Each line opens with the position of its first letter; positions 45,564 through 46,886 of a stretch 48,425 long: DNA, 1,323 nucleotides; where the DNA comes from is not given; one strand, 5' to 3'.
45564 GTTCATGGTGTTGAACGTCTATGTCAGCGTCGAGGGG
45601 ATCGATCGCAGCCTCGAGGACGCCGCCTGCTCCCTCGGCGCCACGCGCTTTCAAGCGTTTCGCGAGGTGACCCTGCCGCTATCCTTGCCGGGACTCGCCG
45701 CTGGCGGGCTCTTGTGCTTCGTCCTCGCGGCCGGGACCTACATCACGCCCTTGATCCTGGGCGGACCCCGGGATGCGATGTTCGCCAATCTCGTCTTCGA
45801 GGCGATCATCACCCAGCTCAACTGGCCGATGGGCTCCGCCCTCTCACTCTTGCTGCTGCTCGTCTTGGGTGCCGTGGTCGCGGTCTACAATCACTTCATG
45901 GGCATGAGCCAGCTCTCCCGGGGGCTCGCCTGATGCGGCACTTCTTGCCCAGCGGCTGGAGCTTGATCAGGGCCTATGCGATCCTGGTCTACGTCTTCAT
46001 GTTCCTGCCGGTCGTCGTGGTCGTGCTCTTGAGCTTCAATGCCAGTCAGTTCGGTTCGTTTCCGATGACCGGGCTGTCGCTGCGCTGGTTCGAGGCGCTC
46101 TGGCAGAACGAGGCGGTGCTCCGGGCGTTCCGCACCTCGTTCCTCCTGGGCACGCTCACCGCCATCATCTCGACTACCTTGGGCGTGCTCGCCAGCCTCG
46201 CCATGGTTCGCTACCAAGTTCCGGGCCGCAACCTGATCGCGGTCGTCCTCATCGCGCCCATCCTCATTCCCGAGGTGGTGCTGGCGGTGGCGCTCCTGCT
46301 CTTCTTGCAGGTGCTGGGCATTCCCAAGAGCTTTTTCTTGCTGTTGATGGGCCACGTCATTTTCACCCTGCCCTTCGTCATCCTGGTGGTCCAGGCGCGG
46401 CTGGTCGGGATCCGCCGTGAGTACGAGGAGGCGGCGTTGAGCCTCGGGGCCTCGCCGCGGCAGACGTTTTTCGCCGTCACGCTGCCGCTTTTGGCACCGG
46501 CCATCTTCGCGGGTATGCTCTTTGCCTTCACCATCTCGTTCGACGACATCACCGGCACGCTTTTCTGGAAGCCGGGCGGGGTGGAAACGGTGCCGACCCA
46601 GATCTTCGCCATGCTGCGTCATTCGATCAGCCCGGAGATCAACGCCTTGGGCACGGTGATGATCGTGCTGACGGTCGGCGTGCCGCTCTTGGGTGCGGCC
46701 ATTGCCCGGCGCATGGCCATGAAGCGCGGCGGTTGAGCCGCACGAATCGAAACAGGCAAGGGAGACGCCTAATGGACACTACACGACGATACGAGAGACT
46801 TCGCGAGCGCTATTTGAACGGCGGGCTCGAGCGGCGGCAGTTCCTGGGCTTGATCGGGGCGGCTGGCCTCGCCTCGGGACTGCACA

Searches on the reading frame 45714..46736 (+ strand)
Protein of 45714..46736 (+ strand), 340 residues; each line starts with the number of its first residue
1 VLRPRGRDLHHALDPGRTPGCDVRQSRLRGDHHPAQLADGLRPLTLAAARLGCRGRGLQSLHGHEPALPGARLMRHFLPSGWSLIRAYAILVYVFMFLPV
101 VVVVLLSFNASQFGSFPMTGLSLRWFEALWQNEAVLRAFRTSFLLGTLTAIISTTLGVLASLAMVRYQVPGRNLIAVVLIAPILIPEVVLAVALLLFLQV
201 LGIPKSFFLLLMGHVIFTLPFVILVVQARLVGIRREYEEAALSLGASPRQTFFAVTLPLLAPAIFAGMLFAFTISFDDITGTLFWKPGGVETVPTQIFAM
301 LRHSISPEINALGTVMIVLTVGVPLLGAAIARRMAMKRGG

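Call 50: search_protein_families(library=ncbifam, proteins=[window:45714-46736:+], max_evalue=1e-10)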
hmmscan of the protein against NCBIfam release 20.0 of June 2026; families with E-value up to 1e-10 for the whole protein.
window:45714-46736:+ (340 aa): 13 families
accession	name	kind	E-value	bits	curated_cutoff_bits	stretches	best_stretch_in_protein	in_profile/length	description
NF007047.0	PRK09500.1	equivalog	1.3e-59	201.9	326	1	84-333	6-254/257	spermidine/putrescine ABC transporter permease PotC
NF007889.0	PRK10592.1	equivalog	3.2e-43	148.3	476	1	88-323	15-255/281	putrescine ABC transporter permease PotI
NF043073.1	MMSYN1_0195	equivalog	2.3e-34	118.8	1250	1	87-322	8-239/1021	spermidine/putrescine ABC transporter permease/substrate-binding protein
TIGR03255.1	PhnV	equivalog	7.5e-27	94.7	358.7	1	89-335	20-269/270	2-aminoethylphosphonate ABC transport system, membrane component PhnV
TIGR02139.1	permease_CysT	equivalog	2.2e-18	66.8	246.1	1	119-321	32-249/265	sulfate ABC transporter permease subunit CysT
TIGR03262.1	PhnU2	equivalog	5.9e-18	64.8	593.25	1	87-279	9-205/546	putative 2-aminoethylphosphonate ABC transporter permease subunit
TIGR00969.1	3a0106s02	subfamily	6.3e-17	61.9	240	1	86-275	21-211/272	sulfate ABC transporter permease subunit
TIGR01581.1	Mo_ABC_porter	hypoth_equivalog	8.6e-17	61.4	210.3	1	131-320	15-219/225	ABC transporter permease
NF008208.0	PRK10971.1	equivalog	1.4e-16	60.8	415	1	102-319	26-255/277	sulfate/thiosulfate ABC transporter permease CysT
TIGR02141.1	modB_ABC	equivalog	2.2e-16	60.1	182.6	1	142-326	3-201/208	molybdate ABC transporter permease subunit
NF006939.0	PRK09421.1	equivalog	5.6e-16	58.6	262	1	134-335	7-225/230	molybdate ABC transporter permease subunit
NF040839.1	tungstate_WtpB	equivalog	3.7e-13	49.7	340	1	88-278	9-196/251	tungstate ABC transporter permease WtpB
NF043074.1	MMSYN1_0196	equivalog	1.1e-11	44.6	350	1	79-270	8-201/277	spermidine/putrescine ABC transporter permease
